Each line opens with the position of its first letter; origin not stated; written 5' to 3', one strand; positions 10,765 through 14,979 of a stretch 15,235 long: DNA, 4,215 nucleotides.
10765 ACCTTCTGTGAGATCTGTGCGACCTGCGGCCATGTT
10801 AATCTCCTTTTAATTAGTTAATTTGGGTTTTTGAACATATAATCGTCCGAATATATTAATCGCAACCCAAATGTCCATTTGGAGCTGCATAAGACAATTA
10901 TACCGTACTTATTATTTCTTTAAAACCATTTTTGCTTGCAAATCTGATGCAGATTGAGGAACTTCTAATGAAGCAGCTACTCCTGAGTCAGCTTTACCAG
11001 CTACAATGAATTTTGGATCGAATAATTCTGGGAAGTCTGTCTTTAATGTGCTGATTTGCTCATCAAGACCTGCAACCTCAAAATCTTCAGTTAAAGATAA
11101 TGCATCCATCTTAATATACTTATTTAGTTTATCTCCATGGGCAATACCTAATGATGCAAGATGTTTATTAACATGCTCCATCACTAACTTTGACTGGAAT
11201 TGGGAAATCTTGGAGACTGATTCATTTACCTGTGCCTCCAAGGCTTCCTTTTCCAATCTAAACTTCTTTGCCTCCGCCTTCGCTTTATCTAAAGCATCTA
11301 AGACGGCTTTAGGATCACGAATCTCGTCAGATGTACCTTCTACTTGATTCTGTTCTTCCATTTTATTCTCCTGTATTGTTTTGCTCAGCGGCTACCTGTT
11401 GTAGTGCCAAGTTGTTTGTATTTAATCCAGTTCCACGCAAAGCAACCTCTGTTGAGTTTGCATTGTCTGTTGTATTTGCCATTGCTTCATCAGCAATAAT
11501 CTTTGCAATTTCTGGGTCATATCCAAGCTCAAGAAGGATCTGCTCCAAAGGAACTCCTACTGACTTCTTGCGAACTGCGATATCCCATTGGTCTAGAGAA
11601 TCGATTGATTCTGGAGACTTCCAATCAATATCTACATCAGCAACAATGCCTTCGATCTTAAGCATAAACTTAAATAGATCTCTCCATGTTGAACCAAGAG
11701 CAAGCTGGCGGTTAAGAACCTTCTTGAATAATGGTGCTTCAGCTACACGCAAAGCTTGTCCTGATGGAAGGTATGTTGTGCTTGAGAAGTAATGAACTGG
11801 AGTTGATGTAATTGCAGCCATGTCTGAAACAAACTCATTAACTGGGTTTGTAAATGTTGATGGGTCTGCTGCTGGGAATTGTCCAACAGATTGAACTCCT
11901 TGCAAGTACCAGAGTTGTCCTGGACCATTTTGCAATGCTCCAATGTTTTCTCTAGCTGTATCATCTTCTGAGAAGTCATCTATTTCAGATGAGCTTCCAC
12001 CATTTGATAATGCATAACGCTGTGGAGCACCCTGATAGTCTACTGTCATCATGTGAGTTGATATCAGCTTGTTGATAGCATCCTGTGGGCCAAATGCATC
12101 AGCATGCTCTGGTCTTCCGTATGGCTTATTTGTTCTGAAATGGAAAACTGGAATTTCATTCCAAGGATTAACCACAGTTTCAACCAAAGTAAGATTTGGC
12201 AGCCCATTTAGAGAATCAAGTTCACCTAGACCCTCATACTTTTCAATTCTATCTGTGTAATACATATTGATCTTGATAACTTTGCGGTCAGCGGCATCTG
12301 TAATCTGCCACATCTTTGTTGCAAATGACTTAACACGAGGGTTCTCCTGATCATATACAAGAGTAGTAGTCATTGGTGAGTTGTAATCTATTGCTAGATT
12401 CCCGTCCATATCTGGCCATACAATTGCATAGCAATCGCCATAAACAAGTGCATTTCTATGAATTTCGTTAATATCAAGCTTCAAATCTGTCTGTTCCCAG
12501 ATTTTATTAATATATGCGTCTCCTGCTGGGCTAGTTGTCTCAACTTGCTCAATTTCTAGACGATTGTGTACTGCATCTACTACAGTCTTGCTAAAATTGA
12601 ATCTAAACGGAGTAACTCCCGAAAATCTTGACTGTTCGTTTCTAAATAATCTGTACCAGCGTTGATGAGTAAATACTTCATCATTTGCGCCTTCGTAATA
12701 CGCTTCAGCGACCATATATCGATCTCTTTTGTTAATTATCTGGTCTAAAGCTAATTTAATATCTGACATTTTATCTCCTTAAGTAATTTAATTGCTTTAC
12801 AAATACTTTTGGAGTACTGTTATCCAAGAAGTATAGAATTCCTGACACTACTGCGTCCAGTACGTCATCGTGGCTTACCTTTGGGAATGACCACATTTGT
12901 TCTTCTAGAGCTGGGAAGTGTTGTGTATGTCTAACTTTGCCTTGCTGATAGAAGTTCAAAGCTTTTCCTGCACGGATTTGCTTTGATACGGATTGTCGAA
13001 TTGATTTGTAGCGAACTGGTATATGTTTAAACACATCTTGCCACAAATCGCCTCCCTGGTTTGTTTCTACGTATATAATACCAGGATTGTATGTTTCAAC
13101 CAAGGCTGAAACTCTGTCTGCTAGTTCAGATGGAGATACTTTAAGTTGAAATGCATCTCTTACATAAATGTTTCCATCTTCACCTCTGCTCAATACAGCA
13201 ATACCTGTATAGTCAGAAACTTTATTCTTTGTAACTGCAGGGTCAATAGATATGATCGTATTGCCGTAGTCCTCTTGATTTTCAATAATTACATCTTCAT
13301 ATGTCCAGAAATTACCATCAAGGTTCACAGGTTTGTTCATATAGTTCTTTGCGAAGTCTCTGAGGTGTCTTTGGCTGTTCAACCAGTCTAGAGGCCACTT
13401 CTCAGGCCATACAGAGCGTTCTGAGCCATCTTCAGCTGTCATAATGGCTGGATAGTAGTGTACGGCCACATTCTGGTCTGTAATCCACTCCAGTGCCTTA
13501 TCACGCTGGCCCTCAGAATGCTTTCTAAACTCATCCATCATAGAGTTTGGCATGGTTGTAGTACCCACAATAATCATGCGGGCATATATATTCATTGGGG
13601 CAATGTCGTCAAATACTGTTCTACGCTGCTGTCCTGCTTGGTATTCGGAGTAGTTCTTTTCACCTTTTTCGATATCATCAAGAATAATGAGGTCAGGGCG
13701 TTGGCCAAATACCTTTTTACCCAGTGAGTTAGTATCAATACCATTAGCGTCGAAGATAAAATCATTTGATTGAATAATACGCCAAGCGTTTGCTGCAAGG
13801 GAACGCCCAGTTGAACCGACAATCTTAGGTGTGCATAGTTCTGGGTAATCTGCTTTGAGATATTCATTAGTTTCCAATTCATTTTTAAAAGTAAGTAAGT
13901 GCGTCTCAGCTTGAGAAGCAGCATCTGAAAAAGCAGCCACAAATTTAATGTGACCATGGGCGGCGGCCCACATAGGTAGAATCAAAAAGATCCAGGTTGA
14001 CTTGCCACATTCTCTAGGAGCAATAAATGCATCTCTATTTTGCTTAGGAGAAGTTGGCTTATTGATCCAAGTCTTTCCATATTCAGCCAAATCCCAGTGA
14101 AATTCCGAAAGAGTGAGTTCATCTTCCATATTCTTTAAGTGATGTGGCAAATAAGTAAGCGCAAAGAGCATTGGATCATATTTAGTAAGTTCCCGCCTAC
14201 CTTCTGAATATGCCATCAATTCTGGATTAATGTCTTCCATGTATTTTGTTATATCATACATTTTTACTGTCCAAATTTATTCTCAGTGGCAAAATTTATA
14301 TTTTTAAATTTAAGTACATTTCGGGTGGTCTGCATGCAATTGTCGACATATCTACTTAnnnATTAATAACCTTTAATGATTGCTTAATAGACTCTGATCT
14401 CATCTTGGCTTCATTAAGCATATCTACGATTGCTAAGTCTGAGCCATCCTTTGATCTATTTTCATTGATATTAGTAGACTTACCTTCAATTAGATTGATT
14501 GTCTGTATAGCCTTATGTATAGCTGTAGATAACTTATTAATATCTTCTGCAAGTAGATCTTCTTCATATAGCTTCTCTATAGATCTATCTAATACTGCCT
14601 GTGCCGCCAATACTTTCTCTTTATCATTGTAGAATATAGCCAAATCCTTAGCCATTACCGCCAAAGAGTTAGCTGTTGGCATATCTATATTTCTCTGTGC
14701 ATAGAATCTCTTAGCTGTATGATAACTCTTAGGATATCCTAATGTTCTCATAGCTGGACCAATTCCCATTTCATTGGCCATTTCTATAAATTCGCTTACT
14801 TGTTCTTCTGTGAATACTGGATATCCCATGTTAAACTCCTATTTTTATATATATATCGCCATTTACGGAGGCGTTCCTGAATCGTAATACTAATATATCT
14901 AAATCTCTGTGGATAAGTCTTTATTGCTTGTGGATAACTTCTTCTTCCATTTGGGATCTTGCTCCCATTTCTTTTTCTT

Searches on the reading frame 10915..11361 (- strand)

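Call 8: search_protein_families(library=phrogs, proteins=[window:10915-11361:-], max_evalue=0.01)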
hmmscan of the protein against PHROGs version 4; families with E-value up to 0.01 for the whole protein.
window:10915-11361:- (149 aa): 2 families
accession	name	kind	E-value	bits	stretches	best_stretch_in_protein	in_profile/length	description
phrog_194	-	head and packaging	1.7e-08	35.6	1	13-116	82-171/335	head scaffolding protein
phrog_2303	-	head and packaging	0.0048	17.7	1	18-125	82-195/219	head scaffolding protein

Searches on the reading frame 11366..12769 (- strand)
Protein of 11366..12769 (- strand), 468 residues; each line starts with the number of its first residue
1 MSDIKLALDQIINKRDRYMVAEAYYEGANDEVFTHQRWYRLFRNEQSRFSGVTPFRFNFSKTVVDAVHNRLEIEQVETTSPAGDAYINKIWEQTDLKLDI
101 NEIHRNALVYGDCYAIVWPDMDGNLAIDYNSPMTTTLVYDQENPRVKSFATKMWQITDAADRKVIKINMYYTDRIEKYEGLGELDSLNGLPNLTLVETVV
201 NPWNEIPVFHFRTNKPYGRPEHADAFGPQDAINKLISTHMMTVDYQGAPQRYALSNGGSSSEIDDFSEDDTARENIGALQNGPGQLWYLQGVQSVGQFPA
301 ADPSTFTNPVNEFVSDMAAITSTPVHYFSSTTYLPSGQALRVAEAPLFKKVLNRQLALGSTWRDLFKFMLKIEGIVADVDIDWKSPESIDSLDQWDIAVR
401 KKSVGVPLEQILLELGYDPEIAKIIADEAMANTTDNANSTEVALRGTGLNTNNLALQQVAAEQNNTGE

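Call 8: search_protein_families(library=phrogs, proteins=[window:11366-12769:-], max_evalue=0.01)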
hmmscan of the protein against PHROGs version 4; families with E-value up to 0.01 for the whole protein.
window:11366-12769:- (468 aa): 2 families
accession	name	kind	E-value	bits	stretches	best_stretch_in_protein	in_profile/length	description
phrog_104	-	head and packaging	8.7e-64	217.1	1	8-444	48-480/550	portal protein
phrog_64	-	head and packaging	6.3e-28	98.5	1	10-412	84-475/547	portal protein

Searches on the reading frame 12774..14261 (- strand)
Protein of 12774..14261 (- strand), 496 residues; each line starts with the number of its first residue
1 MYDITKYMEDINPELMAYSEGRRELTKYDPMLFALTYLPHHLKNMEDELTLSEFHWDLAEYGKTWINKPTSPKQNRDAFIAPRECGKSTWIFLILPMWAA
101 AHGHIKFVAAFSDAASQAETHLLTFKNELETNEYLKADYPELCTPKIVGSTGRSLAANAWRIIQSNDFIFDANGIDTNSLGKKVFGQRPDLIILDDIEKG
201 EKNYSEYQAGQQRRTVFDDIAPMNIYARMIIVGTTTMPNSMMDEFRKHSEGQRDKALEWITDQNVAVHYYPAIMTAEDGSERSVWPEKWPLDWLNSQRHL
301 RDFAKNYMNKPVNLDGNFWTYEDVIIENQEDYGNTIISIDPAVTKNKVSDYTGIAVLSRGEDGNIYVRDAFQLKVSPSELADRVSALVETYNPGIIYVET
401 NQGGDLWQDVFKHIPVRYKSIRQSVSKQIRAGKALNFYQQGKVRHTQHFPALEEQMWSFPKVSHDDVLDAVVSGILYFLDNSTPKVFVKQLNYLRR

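Call 8: search_protein_families(library=phrogs, proteins=[window:12774-14261:-], max_evalue=0.01)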
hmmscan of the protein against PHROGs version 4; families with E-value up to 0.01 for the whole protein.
window:12774-14261:- (496 aa): 4 families
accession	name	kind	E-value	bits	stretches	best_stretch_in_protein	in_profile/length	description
phrog_38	-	head and packaging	8e-74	250.6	1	13-486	251-711/760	terminase large subunit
phrog_5573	-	head and packaging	1.5e-19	71.4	1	266-472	11-228/250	terminase large subunit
phrog_979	-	head and packaging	5.2e-16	59.4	1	316-487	413-608/642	terminase large subunit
phrog_14112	-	unknown function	8.5e-11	42.8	1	17-218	51-241/247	-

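Call 13: search_dna_similar(query=window:12774-14261:-, collection=phages, mode=protein, max_rows=25)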
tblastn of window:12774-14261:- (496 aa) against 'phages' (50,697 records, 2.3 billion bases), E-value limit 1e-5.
Records with a match: 404; places in all: 406; records where one place covers at least 80% of the query: 127.
Best place of each record, by identity: <60% 404.
By first word of the organism name: Ralstonia 93; Pseudomonas 75; Vibrio 64; Bacteriophage 20; Streptomyces 18; Paenibacillus 13; Bacillus 12; Arthrobacter 11; Microbacterium 9; Cyanophage 8; and 38 more.
By host as written in the record: - 88; Ralstonia solanacearum 65; Pseudomonas aeruginosa 29; Pseudomonas aeruginosa PA14 17; Paenibacillus larvae 11; Arthrobacter sp. ATCC 21022 6; Ralstonia solanacearum Race 3, Biovar 1 6; Gordonia terrae 3612 6; and 119 more.
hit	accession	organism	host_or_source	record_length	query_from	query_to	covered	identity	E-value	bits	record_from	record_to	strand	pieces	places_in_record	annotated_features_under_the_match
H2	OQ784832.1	Streptomyces phage Mulchroom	Streptomyces phage MulchMansion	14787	4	494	99%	52.9%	2e-82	563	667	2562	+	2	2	2: terminase large subunit | right and left terminal repeats are identical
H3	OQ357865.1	Satellite phage MiniFlayer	Streptomyces mirabilis NRRL B-2400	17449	15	494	97%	46.2%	6e-148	473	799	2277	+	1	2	2: terminase large subunit | right and left terminal repeats are identical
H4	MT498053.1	Streptomyces phage PHTowN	Streptomyces viridochromogenes DSM40736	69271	3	486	98%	44.7%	3e-127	414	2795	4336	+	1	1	8: terminase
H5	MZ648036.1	Streptomyces phage Lizz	Streptomyces viridochromogenes DSM40736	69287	3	486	98%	44.7%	3e-127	414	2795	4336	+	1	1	8: terminase large subunit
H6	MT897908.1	Streptomyces phage ShakeNBake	Streptomyces viridochromogenes DSM40736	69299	3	486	98%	44.7%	3e-127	414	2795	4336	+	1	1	8: terminase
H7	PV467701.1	Microbacterium phage Isperia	Microbacterium paraoxydans NRRL B-24275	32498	17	489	95%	44.9%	5e-118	387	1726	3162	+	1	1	6: terminase large subunit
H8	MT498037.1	Streptomyces phage Dryad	Streptomyces viridochromogenes DSM40736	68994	15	479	94%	44.8%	1e-126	412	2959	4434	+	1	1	9: terminase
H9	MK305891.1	Streptomyces phage Gibson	Streptomyces griseus ATCC 10137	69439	15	479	94%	44.8%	6e-126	410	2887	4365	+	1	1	8: terminase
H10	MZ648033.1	Streptomyces phage Rooney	Streptomyces viridochromogenes DSM40736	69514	15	479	94%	44.5%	2e-125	409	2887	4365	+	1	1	8: terminase large subunit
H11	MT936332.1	Streptomyces phage phiRKBJ001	Streptomyces sp. RKBHB-173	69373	4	479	96%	43.4%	1e-122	400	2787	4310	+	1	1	terminase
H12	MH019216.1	Streptomyces phage Wentworth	Streptomyces griseus ATCC 10137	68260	15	479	94%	43.9%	5e-124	404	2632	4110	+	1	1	8: terminase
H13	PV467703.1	Microbacterium phage Wyvern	Microbacterium paraoxydans NRRL B-24275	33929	17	489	95%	43.0%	7e-111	367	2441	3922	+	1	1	8: terminase large subunit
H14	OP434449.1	Microbacterium phage OscarSo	Microbacterium radiodurans NRRL B-24799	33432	12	485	96%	42.6%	2e-116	382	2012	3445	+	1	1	6: terminase large subunit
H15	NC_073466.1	Microbacterium phage OscarSo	Microbacterium radiodurans NRRL B-24799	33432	12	485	96%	42.6%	2e-116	382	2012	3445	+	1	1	6: terminase large subunit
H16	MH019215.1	Streptomyces phage Yara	Streptomyces toxytricini NRRL B-5426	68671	10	479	95%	42.6%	5e-124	404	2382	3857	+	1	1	7: terminase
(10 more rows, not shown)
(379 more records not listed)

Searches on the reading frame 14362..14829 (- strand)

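Call 8: search_protein_families(library=phrogs, proteins=[window:14362-14829:-], max_evalue=0.01)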
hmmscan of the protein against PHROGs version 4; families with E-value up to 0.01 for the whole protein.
window:14362-14829:- (156 aa): 0 families

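Call 30: search_protein_families(library=pfam, proteins=[window:14362-14829:-], max_evalue=0.1)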
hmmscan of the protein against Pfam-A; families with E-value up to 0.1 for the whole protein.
window:14362-14829:- (156 aa): 3 families
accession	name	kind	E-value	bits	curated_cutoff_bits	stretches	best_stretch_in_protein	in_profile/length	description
PF13320.12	GH123_cat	-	0.023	14.5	23.1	1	10-135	76-206/324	Glycoside hydrolase 123, catalytic domain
PF20860.2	Dicers_N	-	0.053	14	27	1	72-146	9-81/89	Dicers, N-terminal domain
PF08918.16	PhoQ_Sensor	-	0.06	13.7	22.9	1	45-120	58-133/179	PhoQ Sensor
